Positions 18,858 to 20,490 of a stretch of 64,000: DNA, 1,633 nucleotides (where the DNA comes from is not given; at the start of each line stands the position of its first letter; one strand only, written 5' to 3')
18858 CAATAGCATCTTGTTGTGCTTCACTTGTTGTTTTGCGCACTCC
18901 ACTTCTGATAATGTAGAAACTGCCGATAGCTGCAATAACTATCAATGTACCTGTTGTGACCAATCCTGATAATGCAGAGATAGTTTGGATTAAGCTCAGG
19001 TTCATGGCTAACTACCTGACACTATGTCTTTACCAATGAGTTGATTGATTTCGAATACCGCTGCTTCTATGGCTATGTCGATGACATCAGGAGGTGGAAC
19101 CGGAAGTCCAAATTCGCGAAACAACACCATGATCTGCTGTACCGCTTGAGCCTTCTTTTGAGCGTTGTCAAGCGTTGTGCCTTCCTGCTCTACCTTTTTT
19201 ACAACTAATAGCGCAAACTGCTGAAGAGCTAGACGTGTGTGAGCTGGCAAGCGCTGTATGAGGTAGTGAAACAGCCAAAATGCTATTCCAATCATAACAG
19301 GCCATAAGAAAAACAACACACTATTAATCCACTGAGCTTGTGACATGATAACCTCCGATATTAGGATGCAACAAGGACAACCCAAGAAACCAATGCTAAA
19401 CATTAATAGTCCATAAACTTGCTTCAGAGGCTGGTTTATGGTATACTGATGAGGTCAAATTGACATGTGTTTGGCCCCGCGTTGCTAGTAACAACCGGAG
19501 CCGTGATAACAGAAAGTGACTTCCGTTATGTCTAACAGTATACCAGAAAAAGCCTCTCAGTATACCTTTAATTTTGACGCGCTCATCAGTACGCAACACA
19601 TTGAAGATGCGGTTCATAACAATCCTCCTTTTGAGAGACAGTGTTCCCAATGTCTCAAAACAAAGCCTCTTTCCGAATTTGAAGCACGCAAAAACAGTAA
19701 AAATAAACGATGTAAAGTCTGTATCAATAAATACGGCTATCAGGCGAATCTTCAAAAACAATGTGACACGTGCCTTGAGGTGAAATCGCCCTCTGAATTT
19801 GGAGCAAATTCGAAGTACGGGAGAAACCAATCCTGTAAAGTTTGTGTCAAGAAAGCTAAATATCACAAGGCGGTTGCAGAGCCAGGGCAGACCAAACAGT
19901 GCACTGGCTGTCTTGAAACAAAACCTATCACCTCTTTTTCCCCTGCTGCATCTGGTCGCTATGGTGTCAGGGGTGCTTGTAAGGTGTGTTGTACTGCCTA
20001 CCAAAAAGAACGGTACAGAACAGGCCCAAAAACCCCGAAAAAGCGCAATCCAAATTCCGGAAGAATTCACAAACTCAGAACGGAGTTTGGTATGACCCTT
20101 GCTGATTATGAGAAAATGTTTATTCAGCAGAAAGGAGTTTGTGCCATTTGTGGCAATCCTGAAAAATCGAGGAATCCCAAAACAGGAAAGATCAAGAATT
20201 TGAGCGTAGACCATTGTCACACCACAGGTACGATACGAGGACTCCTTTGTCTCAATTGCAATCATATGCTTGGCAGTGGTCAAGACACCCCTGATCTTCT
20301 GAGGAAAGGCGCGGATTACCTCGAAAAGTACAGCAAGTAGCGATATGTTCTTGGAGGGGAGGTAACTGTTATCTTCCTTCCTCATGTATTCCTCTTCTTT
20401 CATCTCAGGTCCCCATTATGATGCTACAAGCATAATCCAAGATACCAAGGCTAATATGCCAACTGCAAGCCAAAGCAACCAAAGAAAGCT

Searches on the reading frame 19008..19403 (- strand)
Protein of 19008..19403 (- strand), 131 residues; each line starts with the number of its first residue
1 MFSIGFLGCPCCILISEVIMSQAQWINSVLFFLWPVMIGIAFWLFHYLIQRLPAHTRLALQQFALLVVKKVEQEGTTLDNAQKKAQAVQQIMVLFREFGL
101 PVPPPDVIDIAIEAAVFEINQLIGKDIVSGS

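Call 66: search_protein_families(library=phrogs, proteins=[window:19008-19403:-], max_evalue=0.00001)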
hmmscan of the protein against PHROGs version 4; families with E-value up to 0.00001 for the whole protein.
window:19008-19403:- (131 aa): 2 families
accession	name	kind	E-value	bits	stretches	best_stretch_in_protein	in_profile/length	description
phrog_6918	-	lysis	8e-08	33.3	1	36-122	16-101/114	holin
phrog_608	-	lysis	5.4e-06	27.7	1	37-122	19-106/111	holin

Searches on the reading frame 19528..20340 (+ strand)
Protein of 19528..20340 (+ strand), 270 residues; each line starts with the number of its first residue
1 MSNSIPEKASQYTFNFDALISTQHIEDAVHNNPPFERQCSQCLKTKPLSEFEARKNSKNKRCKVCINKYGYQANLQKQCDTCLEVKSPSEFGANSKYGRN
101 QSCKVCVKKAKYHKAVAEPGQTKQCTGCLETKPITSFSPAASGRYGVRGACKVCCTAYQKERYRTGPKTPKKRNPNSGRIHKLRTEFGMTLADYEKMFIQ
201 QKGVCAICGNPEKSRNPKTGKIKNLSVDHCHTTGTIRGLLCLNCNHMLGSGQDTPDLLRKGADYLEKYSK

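Call 9: search_protein_families(library=pfam, proteins=[window:19528-20340:+], max_evalue=0.01)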
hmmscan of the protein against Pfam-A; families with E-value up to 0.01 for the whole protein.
window:19528-20340:+ (270 aa): 2 families
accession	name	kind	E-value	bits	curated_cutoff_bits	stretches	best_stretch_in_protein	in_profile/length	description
PF02945.21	Endonuclease_7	-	6.7e-22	77.6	23.6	1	182-267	3-82/82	Recombination endonuclease VII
PF12898.13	Stc1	-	2.6e-05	25.1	24.8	1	31-66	46-83/84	Stc1 domain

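Call 10: search_protein_families(library=phrogs, proteins=[window:19528-20340:+], max_evalue=0.001)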
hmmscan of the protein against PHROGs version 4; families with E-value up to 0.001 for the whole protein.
window:19528-20340:+ (270 aa): 11 families
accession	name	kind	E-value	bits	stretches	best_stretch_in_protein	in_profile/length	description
phrog_2633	-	DNA, RNA and nucleotide metabolism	1.9e-40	139.3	1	120-269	11-140/142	endonuclease VII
phrog_1035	-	DNA, RNA and nucleotide metabolism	2e-29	104.3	2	117-269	58-231/271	endonuclease VII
phrog_2914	-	DNA, RNA and nucleotide metabolism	1.1e-26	94.8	1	160-268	51-155/190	endonuclease VII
phrog_307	-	DNA, RNA and nucleotide metabolism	7.9e-24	86.3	1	94-267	28-178/334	endonuclease VII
phrog_5558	-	moron, auxiliary metabolic gene and host takeover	4.9e-13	50.5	2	121-162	7-48/130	Lar-like restriction alleviation protein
phrog_423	-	DNA, RNA and nucleotide metabolism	1.1e-12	49.1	1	195-250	16-66/159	endonuclease VII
phrog_2255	-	DNA, RNA and nucleotide metabolism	2.4e-12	47.7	1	115-248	46-168/211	HNH endonuclease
phrog_2340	-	DNA, RNA and nucleotide metabolism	8.1e-12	46.6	2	121-165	7-53/171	endonuclease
phrog_30859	-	unknown function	2.7e-09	38.8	1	122-186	2-67/117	-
phrog_12813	-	unknown function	6e-08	33.8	1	16-66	136-186/199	-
phrog_17507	-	DNA, RNA and nucleotide metabolism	4.6e-06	27.4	1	227-266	1-41/65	endonuclease VII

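Call 21: find_related_loci(query=window:19528-20340:+, collection=viral_contigs, flank=1500)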
Query window:19528-20340:+ (270 aa) in viral_contigs; peptide patterns used: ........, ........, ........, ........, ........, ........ (x = any residue, [..] = any of these).
8 stretches matched a pattern; 2 encode a relative of the query (tblastn E <= 1e-3); 2 distinct loci.
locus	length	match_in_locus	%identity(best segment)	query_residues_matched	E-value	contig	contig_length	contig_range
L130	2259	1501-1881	39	160-268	3e-25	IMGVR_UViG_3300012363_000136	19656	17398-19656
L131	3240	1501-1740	34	187-270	2e-12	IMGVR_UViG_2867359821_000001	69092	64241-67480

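Call 42: find_related_loci(query=A3, collection=viral_contigs, flank=1200)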
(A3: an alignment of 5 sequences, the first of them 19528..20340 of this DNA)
Query A3 (270 aa) in viral_contigs; peptide patterns used: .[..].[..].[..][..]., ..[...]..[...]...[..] (x = any residue, [..] = any of these).
600 stretches matched a pattern (row limit reached: there are more); 591 encode a relative of the query (tblastn E <= 1e-3); the best 80 are kept; 80 distinct loci.
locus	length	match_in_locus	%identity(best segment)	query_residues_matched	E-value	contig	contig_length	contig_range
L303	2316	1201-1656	41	122-267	4e-31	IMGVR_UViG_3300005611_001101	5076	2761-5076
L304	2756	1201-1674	37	123-267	2e-30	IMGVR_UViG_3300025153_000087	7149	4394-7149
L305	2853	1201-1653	39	116-270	6e-28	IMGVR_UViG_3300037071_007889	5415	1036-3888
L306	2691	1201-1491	49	172-268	1e-27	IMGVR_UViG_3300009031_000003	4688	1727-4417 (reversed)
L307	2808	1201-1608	40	125-270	8e-28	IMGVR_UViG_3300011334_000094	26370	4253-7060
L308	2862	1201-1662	37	120-266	5e-27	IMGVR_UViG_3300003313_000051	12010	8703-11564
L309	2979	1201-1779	32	66-270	8e-27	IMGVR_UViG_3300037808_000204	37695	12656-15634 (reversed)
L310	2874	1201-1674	36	121-270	8e-27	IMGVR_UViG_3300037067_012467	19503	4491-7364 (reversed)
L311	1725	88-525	39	123-270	6e-27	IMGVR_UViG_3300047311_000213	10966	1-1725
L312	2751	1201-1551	44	148-268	2e-26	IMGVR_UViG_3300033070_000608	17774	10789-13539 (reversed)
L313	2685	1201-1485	48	174-268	5e-26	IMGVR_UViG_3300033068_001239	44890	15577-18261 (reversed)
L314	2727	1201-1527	44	155-267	1e-25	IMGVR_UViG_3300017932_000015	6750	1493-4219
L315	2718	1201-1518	46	168-267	8e-26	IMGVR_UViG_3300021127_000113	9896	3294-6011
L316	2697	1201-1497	45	171-269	7e-26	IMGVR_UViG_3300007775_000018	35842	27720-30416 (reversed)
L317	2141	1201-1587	42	125-268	3e-25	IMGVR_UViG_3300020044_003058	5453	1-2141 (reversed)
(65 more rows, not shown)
